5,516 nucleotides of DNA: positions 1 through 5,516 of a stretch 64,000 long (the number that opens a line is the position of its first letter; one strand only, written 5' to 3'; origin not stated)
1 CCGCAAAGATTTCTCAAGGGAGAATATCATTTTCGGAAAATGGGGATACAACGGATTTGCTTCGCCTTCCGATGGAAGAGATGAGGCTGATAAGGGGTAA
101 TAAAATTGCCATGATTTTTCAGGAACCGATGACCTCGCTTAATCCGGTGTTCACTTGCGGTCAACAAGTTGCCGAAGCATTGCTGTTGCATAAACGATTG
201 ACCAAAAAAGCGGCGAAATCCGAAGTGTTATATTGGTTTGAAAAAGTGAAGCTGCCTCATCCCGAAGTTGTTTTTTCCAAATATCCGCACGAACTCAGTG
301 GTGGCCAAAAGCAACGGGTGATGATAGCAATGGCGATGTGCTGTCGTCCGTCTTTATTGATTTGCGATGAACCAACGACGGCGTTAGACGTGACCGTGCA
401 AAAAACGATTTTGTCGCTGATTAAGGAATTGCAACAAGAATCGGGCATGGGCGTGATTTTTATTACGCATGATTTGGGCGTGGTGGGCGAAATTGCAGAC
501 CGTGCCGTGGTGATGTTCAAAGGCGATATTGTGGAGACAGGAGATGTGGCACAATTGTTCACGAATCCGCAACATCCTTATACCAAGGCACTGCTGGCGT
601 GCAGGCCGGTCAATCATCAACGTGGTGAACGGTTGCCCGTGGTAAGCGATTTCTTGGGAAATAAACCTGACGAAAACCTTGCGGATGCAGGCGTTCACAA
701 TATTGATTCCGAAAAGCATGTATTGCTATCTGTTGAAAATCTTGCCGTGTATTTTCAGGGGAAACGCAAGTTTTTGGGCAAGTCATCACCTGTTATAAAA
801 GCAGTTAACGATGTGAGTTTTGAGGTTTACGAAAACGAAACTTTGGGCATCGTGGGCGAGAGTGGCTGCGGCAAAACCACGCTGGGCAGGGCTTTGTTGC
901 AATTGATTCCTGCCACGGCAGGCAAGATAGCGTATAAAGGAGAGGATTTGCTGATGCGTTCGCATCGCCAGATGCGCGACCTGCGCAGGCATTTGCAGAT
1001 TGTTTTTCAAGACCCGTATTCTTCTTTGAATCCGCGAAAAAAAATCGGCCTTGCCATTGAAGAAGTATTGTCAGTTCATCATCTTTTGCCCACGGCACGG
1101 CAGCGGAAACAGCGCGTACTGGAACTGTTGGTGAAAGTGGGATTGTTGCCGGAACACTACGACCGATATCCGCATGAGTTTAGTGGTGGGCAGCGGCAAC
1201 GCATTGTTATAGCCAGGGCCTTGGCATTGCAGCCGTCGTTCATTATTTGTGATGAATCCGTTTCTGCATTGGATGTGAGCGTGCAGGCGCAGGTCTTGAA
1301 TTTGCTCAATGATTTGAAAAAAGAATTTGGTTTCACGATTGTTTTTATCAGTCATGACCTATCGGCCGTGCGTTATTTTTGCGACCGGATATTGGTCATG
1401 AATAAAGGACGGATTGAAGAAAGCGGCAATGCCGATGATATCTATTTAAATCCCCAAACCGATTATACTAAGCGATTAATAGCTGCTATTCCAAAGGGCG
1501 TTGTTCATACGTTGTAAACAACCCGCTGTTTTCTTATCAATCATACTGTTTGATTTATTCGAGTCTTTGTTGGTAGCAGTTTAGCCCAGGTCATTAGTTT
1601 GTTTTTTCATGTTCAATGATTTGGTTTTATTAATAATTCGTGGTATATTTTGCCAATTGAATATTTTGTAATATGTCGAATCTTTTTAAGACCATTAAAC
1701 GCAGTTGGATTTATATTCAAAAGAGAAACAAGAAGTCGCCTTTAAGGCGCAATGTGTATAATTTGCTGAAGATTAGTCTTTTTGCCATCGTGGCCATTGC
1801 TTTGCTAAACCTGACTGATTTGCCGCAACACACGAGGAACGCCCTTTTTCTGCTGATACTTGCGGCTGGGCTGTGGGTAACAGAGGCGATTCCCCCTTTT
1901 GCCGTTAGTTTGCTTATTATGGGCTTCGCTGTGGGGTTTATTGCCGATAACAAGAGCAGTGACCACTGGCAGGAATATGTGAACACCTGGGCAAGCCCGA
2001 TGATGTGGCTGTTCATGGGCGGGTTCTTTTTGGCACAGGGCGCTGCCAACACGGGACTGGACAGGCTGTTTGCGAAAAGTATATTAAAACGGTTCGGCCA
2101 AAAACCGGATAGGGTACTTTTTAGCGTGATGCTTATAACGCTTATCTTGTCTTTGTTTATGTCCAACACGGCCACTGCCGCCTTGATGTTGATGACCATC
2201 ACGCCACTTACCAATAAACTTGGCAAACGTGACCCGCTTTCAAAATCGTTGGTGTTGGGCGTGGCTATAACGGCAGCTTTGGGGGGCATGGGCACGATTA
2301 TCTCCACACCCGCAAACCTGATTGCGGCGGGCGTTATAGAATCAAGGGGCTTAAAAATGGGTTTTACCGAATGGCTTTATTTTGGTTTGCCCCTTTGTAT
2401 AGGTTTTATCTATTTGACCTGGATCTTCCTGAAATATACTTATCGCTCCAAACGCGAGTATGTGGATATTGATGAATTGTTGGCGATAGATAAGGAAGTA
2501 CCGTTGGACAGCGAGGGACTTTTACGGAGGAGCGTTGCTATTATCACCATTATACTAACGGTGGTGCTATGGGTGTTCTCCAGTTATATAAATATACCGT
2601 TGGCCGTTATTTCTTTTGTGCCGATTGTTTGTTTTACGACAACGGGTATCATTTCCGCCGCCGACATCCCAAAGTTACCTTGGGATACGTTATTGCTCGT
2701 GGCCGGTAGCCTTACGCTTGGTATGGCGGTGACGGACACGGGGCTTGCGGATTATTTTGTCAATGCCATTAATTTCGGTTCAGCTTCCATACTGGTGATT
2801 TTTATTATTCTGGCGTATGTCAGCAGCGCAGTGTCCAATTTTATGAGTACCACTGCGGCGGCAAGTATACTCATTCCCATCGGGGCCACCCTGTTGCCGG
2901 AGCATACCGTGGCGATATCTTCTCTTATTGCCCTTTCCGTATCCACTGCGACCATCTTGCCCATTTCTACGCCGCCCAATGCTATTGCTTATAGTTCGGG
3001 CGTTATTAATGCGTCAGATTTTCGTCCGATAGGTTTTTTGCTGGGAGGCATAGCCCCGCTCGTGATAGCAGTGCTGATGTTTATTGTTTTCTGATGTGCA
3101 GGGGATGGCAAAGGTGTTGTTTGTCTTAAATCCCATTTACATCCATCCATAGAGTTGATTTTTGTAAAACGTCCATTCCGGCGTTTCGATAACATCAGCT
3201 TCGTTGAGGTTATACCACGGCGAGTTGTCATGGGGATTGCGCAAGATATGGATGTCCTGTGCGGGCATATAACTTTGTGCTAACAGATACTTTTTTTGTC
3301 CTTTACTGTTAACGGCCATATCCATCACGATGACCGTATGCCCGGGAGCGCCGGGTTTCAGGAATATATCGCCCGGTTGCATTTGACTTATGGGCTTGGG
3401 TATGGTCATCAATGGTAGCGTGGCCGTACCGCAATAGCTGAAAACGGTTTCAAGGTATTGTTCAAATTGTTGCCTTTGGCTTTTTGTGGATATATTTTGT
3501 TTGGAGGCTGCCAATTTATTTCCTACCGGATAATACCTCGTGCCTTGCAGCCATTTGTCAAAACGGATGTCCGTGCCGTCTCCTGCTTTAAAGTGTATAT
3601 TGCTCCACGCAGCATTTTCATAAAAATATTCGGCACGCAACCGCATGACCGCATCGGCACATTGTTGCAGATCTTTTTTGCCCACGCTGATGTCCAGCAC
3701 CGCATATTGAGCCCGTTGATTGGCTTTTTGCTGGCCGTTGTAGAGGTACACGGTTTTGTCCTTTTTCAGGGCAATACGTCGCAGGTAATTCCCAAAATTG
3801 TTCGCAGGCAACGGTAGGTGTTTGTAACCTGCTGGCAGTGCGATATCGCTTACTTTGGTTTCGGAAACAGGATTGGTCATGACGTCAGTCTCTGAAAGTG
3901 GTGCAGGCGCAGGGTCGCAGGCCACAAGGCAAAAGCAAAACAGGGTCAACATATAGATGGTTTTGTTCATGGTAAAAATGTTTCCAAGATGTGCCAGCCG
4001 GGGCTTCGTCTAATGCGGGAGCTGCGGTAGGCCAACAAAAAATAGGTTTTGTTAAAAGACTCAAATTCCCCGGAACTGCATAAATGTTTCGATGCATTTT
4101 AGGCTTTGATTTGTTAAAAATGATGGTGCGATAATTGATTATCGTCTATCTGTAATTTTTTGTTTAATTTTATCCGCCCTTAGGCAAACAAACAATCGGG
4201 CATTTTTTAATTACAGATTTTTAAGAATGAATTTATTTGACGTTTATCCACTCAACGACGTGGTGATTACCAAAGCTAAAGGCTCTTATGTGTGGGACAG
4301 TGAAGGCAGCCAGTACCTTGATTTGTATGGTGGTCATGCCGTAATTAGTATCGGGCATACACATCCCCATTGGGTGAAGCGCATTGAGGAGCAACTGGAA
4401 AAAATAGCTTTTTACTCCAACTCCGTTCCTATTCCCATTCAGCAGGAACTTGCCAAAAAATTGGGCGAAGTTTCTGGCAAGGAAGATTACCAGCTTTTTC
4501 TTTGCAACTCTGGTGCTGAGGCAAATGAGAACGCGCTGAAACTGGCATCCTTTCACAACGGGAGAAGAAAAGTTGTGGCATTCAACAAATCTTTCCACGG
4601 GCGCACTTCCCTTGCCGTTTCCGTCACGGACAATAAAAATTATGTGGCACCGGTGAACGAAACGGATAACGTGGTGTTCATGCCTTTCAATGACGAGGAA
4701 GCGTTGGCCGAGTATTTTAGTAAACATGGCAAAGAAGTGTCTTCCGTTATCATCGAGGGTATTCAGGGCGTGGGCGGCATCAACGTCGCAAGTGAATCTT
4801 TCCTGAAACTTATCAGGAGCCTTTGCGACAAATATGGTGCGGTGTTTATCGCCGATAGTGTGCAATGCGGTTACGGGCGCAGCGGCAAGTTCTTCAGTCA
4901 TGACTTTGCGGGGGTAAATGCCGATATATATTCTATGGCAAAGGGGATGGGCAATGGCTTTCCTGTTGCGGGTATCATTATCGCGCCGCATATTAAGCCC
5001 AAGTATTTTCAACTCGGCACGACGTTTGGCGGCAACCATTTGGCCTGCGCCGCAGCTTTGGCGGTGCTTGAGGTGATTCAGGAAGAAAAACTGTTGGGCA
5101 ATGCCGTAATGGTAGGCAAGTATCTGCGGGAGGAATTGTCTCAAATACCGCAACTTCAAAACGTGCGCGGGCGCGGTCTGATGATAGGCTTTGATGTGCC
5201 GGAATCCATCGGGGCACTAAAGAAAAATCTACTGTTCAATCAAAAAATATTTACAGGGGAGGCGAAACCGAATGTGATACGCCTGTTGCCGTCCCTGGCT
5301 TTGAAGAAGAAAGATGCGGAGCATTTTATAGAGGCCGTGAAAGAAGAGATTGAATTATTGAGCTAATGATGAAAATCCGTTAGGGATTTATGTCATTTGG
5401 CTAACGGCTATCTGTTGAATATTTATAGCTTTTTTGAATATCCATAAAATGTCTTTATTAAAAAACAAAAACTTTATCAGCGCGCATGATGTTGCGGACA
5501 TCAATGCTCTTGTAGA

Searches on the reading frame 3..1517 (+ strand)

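Call 9: search_protein_families(library=pfam, proteins=[window:3-1517:+])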
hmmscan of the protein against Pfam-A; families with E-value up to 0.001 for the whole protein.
window:3-1517:+ (504 aa): 5 families
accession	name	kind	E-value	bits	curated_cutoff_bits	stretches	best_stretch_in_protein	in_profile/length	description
PF00005.33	ABC_tran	-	1.5e-48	165.3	25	2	268-419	1-135/137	ABC transporter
PF02463.25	SMC_N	-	1.6e-15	57.6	40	2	278-453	24-201/220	RecF/RecN/SMC N terminal domain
PF08352.17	oligo_HPY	-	4.4e-12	46.6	27.1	1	177-211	1-35/65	Oligopeptide/dipeptide transporter, C-terminal region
PF13304.12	AAA_21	-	9.3e-09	36.2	27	1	96-161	236-303/304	AAA domain, putative AbiEii toxin, Type IV TA system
PF13401.12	AAA_22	-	4.8e-06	27.3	27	1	283-449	10-121/130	AAA domain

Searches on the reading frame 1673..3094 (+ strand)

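Call 9: search_protein_families(library=pfam, proteins=[window:1673-3094:+])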
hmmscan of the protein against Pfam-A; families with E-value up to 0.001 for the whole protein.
window:1673-3094:+ (473 aa): 2 families
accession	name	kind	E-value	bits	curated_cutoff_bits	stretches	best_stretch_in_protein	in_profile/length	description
PF03600.22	CitMHS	-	3.3e-44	151.8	31.9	1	67-418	3-329/336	Citrate transporter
PF00939.25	Na_sulph_symp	-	2.1e-39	136.3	27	1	34-468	9-461/472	Sodium:sulfate symporter transmembrane region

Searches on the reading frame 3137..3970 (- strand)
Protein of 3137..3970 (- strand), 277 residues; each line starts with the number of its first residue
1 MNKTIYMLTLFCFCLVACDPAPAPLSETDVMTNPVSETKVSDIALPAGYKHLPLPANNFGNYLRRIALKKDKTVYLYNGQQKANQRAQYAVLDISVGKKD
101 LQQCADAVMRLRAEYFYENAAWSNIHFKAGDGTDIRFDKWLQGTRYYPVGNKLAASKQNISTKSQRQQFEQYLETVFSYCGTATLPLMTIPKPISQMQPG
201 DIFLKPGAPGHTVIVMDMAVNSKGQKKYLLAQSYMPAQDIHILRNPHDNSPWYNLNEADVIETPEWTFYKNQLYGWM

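Call 9: search_protein_families(library=pfam, proteins=[window:3137-3970:-])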
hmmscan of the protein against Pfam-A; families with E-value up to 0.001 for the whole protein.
window:3137-3970:- (277 aa): 1 family
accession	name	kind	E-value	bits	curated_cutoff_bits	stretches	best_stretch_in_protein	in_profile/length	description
PF16138.10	DUF4846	-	3.6e-85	285.7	37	1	43-273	5-237/239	Domain of unknown function (4846)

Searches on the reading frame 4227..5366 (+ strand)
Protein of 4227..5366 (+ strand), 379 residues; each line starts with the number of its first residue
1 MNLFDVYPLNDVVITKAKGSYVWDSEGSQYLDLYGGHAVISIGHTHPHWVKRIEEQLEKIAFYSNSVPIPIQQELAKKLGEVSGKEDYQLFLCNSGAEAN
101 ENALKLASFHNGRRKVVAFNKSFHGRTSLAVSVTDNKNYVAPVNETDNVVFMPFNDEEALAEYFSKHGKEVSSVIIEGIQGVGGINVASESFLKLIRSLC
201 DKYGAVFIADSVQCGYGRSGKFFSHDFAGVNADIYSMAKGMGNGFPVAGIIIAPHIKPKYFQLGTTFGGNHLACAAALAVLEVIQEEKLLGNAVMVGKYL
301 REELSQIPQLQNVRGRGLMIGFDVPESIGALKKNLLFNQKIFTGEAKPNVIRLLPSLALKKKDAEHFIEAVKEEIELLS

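Call 8: search_protein_families(library=pfam, proteins=[window:4227-5366:+])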
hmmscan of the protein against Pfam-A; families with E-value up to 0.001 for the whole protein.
window:4227-5366:+ (379 aa): 1 family
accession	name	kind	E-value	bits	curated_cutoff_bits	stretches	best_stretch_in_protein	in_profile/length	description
PF00202.27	Aminotran_3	-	6.1e-98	328.6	30.5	1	12-373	11-401/403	Aminotransferase class-III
